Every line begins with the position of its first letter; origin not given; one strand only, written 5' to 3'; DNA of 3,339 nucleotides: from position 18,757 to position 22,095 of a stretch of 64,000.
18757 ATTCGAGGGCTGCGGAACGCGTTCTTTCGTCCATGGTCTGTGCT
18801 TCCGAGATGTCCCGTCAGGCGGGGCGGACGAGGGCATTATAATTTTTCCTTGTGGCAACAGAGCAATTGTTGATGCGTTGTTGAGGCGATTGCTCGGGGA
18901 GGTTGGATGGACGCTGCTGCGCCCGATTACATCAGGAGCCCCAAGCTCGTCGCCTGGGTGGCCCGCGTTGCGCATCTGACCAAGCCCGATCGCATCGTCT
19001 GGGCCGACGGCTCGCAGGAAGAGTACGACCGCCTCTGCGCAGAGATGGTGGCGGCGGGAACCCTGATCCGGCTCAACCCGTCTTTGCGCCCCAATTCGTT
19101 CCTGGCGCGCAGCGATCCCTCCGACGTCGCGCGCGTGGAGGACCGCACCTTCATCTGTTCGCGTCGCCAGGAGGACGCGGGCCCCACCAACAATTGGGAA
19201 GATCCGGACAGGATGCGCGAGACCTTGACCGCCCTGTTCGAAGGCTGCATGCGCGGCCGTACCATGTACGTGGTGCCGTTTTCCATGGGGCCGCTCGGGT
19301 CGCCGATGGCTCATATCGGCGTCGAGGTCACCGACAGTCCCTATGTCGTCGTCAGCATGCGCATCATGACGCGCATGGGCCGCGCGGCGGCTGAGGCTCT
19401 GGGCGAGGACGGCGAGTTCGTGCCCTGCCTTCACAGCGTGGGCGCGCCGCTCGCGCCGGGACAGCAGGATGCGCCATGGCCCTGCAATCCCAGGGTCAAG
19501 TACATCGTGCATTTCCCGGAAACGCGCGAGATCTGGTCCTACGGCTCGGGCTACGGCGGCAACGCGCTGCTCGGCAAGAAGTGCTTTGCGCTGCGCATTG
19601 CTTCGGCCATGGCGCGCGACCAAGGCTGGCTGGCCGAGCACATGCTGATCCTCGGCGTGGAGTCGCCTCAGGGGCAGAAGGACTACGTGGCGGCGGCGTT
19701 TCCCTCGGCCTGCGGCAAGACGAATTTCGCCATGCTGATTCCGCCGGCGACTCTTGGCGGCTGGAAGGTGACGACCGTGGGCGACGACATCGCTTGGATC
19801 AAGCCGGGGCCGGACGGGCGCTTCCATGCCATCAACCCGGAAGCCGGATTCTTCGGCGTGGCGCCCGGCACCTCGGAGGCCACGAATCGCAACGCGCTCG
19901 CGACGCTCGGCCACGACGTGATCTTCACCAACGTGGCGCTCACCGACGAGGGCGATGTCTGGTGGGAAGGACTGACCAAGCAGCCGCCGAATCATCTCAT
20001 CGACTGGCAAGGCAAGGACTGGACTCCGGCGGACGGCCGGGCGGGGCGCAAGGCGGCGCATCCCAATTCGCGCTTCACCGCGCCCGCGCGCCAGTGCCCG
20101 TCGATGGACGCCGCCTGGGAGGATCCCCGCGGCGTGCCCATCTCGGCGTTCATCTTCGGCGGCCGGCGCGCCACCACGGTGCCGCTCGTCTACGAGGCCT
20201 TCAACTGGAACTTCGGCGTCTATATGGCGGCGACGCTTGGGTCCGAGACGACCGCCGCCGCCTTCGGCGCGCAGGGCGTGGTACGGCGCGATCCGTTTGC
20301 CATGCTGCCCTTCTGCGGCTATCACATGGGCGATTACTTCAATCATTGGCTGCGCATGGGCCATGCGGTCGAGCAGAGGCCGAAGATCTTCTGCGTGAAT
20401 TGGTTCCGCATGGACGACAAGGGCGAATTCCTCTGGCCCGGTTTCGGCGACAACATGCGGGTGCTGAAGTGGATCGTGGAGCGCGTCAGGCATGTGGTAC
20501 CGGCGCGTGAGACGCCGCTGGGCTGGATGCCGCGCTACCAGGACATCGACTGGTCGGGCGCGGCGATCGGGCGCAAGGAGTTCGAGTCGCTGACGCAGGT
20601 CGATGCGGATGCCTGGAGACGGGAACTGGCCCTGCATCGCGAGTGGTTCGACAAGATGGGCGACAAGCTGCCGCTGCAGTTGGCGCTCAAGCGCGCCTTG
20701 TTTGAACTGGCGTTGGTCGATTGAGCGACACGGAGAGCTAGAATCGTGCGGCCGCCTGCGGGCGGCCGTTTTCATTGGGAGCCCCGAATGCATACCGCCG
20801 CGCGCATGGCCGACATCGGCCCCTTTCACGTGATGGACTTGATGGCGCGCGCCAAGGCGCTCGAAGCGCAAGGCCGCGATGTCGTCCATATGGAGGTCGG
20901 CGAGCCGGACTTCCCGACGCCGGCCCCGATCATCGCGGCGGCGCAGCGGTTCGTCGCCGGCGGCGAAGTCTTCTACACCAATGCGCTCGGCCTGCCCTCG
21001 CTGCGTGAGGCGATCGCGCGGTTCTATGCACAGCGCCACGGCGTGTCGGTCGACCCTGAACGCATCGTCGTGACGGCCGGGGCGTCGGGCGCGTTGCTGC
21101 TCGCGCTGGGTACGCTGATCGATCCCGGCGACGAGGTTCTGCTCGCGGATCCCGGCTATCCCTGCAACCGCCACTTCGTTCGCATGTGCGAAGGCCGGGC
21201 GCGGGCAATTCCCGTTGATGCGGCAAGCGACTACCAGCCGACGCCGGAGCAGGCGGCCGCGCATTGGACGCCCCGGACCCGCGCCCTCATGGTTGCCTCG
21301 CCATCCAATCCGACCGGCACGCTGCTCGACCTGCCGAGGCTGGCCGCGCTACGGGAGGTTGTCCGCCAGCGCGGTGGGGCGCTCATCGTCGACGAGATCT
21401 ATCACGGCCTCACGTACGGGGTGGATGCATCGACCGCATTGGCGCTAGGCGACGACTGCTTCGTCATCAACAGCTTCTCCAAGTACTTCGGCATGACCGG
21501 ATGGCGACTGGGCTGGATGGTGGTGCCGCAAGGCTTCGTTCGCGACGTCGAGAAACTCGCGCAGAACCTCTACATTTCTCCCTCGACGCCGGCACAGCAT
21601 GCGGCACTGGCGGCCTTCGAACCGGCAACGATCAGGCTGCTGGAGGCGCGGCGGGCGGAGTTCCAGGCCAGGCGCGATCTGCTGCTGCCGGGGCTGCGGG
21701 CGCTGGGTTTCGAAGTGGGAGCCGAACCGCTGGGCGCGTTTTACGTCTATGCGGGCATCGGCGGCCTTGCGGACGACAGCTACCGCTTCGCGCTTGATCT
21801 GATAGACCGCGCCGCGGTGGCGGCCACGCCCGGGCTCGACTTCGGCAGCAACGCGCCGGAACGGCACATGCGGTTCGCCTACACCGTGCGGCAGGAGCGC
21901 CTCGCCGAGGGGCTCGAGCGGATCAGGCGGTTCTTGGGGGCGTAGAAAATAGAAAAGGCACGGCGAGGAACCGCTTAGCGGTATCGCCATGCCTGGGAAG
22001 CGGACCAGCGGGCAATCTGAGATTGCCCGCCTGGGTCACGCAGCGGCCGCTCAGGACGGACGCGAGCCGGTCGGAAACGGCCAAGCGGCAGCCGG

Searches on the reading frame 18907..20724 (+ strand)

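Call 64: search_protein_families(library=pfam, proteins=[window:18907-20724:+], max_evalue=0.01)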
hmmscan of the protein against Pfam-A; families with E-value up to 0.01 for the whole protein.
window:18907-20724:+ (605 aa): 2 families
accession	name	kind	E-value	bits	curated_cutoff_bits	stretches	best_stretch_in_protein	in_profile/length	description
PF00821.23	PEPCK_GTP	-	7.8e-166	551.7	23.8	1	241-593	1-348/357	Phosphoenolpyruvate carboxykinase C-terminal P-loop domain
PF17297.7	PEPCK_N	-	3.5e-106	354.2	23.8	1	17-237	2-218/218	Phosphoenolpyruvate carboxykinase N-terminal domain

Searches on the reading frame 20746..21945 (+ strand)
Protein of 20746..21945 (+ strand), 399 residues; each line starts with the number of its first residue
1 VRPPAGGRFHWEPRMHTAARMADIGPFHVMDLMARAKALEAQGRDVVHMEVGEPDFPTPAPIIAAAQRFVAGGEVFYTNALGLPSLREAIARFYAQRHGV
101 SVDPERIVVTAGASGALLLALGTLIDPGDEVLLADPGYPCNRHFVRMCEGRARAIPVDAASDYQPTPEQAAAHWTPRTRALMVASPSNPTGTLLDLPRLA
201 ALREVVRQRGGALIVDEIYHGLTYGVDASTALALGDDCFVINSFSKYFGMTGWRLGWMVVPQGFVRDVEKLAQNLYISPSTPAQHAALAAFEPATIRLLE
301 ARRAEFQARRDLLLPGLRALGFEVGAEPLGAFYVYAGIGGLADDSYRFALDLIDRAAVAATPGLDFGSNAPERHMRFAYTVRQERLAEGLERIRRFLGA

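Call 64: search_protein_families(library=pfam, proteins=[window:20746-21945:+], max_evalue=0.01)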
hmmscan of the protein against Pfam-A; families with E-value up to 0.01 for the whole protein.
window:20746-21945:+ (399 aa): 5 families
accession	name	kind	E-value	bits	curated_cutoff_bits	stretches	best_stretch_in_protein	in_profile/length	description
PF00155.27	Aminotran_1_2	-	4.5e-61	207.5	19.7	1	45-393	2-361/361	Aminotransferase class I and II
PF01053.26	Cys_Met_Meta_PP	-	4.6e-09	35.7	27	1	107-251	70-203/381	Cys/Met metabolism PLP-dependent enzyme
PF00266.25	Aminotran_5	-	3.4e-07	30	21.5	1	103-216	60-175/371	Aminotransferase class-V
PF01041.23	DegT_DnrJ_EryC1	-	9.5e-05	22.2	19.8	1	108-202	43-134/360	DegT/DnrJ/EryC1/StrS aminotransferase family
PF04864.19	Alliinase_C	-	0.00097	18.6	22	1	178-263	138-211/363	Allinase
